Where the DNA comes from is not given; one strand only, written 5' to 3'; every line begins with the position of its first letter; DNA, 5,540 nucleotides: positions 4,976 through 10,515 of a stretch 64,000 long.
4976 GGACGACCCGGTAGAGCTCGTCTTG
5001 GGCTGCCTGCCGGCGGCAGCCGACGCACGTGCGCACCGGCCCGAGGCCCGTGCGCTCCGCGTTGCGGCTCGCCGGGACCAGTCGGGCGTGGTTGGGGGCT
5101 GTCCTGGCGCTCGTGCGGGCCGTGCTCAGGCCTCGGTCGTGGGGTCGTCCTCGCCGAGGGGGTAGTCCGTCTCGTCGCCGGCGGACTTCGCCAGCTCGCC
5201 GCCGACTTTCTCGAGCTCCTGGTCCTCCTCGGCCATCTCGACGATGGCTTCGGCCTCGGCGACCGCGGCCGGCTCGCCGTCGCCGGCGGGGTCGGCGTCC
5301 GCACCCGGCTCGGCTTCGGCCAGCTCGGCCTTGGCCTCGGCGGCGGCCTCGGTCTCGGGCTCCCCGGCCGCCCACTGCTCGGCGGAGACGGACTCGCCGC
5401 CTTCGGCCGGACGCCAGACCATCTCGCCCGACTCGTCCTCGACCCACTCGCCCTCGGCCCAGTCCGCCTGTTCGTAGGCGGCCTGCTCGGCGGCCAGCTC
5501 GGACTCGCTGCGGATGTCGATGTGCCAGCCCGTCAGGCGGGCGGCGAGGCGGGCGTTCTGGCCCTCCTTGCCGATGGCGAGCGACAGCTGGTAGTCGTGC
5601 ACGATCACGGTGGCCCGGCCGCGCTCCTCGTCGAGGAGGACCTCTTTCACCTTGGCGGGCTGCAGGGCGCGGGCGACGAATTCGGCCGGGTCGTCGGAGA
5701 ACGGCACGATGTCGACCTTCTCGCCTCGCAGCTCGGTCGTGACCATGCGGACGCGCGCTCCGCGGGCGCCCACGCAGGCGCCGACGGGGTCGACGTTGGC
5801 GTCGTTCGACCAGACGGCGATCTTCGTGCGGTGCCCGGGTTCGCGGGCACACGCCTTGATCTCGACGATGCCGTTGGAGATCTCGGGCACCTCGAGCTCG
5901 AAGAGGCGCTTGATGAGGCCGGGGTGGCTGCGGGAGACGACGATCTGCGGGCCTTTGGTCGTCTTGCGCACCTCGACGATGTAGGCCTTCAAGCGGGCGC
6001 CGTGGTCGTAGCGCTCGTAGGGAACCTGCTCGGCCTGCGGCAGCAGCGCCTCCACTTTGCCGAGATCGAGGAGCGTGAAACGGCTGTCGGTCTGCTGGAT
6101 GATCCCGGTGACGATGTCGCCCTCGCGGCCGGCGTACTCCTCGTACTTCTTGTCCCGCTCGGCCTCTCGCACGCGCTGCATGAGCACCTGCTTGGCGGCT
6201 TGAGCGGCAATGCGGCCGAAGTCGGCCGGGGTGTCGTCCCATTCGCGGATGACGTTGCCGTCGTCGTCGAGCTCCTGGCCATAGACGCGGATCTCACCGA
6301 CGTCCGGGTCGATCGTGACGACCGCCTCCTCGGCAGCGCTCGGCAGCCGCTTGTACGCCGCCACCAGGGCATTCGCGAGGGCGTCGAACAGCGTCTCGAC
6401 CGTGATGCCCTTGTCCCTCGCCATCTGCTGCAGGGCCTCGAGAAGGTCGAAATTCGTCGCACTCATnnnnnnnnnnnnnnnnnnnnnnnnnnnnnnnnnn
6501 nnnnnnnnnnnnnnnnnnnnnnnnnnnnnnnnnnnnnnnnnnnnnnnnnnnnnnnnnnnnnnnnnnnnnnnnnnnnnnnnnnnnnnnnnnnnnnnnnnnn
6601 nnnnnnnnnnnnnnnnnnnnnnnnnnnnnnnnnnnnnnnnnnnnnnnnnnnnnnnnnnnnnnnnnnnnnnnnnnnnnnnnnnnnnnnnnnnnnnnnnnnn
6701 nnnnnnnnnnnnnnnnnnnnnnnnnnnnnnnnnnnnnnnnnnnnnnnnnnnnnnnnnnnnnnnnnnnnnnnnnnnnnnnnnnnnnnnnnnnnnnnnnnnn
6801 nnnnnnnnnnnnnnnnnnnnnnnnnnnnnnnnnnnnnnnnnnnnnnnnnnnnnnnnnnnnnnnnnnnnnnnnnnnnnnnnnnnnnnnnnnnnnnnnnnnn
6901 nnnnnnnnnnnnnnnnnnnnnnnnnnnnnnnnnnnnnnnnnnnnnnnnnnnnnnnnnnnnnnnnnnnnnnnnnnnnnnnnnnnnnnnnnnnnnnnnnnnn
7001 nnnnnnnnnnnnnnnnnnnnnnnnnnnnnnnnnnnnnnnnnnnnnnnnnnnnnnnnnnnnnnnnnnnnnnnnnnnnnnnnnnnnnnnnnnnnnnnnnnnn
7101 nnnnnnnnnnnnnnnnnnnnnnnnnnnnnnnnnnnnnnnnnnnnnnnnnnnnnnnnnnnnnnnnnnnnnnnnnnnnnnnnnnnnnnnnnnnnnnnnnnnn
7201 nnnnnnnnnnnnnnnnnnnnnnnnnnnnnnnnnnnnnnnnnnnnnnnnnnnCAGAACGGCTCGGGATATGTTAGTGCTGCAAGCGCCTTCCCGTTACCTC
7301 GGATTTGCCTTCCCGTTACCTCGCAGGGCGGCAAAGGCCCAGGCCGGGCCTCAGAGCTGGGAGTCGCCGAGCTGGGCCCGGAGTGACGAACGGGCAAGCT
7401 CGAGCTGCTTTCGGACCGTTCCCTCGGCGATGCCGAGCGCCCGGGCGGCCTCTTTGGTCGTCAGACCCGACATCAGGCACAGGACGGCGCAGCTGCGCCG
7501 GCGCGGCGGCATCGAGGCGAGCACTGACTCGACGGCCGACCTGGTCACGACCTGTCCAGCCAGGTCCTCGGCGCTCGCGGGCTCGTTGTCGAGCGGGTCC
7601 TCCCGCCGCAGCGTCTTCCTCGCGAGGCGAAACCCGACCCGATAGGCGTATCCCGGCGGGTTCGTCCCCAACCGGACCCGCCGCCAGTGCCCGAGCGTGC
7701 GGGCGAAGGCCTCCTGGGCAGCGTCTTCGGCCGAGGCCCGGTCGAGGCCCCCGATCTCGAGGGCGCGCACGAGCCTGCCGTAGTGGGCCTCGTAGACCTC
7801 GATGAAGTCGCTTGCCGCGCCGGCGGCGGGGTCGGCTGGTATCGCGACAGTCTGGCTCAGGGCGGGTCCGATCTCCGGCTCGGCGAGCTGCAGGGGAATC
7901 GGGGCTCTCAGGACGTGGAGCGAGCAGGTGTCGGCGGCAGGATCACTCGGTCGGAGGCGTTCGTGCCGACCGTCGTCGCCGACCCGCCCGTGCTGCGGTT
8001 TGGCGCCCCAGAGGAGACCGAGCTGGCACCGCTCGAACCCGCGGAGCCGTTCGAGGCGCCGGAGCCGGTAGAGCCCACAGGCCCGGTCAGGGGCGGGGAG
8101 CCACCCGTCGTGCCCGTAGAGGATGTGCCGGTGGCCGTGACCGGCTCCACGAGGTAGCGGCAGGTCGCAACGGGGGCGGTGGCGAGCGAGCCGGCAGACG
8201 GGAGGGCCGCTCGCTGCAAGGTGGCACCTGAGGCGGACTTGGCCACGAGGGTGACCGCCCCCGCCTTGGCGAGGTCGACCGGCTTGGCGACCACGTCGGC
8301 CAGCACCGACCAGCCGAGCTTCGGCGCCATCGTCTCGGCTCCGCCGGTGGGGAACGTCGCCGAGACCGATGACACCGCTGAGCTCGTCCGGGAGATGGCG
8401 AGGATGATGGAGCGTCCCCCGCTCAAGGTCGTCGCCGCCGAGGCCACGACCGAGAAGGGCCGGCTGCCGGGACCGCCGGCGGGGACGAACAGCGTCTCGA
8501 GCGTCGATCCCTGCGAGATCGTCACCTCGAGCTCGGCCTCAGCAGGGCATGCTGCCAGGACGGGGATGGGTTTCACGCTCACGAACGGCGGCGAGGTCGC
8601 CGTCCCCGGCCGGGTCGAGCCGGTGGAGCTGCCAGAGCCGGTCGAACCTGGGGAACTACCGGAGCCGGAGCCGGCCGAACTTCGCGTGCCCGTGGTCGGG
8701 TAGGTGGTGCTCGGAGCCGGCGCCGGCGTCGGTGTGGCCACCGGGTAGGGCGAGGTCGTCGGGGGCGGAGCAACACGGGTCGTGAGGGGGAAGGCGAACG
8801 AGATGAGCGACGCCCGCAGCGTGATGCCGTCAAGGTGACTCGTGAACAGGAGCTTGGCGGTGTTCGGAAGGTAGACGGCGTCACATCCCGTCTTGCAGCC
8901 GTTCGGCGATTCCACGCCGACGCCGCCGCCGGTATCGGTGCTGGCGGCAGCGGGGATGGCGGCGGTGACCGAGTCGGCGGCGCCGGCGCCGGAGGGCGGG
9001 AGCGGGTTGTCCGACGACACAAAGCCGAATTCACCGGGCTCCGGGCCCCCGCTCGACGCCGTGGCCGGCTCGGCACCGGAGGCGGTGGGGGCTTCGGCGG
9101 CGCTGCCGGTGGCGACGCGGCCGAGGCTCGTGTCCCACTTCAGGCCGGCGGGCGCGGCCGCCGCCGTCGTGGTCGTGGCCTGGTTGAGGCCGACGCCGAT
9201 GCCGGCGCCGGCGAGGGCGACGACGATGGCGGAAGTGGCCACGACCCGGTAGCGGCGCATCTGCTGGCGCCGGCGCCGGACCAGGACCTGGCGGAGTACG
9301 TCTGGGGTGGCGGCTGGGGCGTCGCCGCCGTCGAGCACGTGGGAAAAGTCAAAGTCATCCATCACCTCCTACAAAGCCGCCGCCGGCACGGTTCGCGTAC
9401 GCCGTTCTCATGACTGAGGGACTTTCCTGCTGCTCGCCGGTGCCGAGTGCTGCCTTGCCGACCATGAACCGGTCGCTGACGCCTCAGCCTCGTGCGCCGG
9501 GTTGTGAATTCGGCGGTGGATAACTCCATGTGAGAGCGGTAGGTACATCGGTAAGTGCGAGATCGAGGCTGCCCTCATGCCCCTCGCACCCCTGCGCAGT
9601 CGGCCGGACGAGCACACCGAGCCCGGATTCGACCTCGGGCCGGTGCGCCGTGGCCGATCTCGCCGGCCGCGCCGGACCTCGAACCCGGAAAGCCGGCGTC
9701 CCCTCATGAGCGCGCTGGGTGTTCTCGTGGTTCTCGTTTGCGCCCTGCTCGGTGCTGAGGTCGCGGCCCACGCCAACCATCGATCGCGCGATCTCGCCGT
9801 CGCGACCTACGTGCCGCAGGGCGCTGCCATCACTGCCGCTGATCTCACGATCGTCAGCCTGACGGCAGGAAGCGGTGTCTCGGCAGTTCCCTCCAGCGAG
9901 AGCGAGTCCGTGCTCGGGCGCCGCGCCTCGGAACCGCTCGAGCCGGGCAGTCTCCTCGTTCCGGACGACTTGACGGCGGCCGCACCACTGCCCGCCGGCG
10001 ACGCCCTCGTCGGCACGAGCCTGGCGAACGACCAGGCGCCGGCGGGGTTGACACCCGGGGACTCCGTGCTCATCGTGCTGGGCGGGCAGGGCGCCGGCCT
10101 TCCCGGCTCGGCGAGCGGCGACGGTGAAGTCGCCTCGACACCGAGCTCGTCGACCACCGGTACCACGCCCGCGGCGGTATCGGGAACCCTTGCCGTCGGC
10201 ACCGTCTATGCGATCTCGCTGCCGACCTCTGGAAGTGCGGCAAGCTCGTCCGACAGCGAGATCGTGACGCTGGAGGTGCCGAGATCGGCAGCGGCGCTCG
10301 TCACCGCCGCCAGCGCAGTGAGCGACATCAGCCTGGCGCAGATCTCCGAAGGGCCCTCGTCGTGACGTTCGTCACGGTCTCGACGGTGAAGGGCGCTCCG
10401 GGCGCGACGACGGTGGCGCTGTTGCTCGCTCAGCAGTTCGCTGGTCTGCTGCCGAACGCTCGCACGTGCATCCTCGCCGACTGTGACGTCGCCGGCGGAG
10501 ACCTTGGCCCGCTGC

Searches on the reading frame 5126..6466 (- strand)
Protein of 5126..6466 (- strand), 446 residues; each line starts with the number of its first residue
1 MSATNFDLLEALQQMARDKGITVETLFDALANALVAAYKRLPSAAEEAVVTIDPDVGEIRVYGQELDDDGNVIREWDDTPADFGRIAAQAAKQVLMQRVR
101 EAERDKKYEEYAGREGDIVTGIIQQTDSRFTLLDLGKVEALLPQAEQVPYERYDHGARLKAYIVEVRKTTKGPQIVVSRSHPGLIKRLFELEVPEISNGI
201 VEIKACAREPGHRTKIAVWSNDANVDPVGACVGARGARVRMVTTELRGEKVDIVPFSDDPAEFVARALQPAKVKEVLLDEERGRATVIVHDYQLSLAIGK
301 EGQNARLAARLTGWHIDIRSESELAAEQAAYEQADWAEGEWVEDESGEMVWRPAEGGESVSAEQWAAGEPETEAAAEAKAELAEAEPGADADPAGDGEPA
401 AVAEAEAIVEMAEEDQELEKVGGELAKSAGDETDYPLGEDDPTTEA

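Call 80: search_protein_families(library=pfam, proteins=[window:5126-6466:-], max_evalue=0.05)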
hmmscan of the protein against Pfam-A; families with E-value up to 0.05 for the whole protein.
window:5126-6466:- (446 aa): 5 families
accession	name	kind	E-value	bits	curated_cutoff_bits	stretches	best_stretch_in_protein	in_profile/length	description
PF13184.12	KH_5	-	2.6e-27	95.2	27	1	210-276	1-67/69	NusA-like KH domain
PF08529.16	NusA_N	-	3.9e-22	79.1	23.8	2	7-64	1-58/119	NusA N-terminal domain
PF07650.23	KH_2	-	3.8e-06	27.1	22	1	262-306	4-48/78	KH domain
PF00575.29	S1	-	6.4e-06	26.9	22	1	115-175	4-71/74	S1 RNA binding domain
PF23095.1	KH_NusA_C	-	0.0008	19.8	34.2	1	289-319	5-35/59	Transcription termination/antitermination protein NusA, KH domain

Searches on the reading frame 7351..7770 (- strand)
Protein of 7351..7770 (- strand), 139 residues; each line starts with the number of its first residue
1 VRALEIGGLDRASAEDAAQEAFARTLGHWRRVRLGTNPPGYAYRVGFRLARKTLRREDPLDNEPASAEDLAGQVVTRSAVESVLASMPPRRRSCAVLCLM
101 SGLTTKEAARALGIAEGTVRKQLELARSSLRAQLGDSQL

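Call 80: search_protein_families(library=pfam, proteins=[window:7351-7770:-], max_evalue=0.05)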
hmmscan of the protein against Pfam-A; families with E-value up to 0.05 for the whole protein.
window:7351-7770:- (139 aa): 12 families
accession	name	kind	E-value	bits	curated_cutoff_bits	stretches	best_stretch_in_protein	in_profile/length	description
PF08281.18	Sigma70_r4_2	-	4.8e-11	42.6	25.7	1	79-130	3-54/54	Sigma-70, region 4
PF04542.20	Sigma70_r2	-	2.1e-07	31.1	24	1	10-58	19-69/71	Sigma-70 region 2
PF07638.17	Sigma70_ECF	-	2.7e-07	31.1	21.1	1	77-134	127-183/185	ECF sigma factor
PF04545.22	Sigma70_r4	-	7e-07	29.1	24.1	1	83-131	1-49/50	Sigma-70, region 4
PF13384.12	HTH_23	-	1.2e-05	25.4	24.6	1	90-123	5-38/50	Homeodomain-like domain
PF13518.12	HTH_28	-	0.00024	21.5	25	1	94-121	4-31/52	Helix-turn-helix domain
PF00196.25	GerE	-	0.0013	18.7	23.5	1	93-120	7-35/57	Bacterial regulatory proteins, luxR family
PF13551.12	HTH_29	-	0.0015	19.1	28.1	1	96-128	5-38/64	Winged helix-turn helix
PF12728.13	HTH_17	-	0.012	16.4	27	1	103-121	2-20/51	Helix-turn-helix domain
PF12840.13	HTH_20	-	0.02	15.3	27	0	102-124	18-40/51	Helix-turn-helix domain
PF22233.2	PhyR_sigma-like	-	0.024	14.9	27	1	84-131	1-48/50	Response regulator PhyR, sigma-like domain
PF13556.12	HTH_30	-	0.042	14.1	27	0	99-137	9-47/59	PucR C-terminal helix-turn-helix domain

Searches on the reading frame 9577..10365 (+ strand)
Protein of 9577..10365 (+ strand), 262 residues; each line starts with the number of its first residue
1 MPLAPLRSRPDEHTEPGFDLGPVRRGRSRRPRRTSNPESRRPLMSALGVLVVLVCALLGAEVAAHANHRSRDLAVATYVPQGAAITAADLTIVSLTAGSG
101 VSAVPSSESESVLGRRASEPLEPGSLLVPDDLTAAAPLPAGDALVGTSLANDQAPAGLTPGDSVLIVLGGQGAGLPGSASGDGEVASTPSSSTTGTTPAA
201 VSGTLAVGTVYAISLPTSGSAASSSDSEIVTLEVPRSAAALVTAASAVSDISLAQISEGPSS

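Call 5: search_protein_families(library=pfam, proteins=[window:9577-10365:+], max_evalue=0.01)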
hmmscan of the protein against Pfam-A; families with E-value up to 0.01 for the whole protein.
window:9577-10365:+ (262 aa): 2 families
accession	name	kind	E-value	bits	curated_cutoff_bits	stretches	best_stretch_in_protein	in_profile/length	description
PF08666.17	SAF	-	2.1e-07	31.8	21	1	74-132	5-62/63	SAF domain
PF16976.10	RcpC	-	0.0076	16.6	28.8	0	137-254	6-112/114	Flp pilus assembly protein RcpC/CpaB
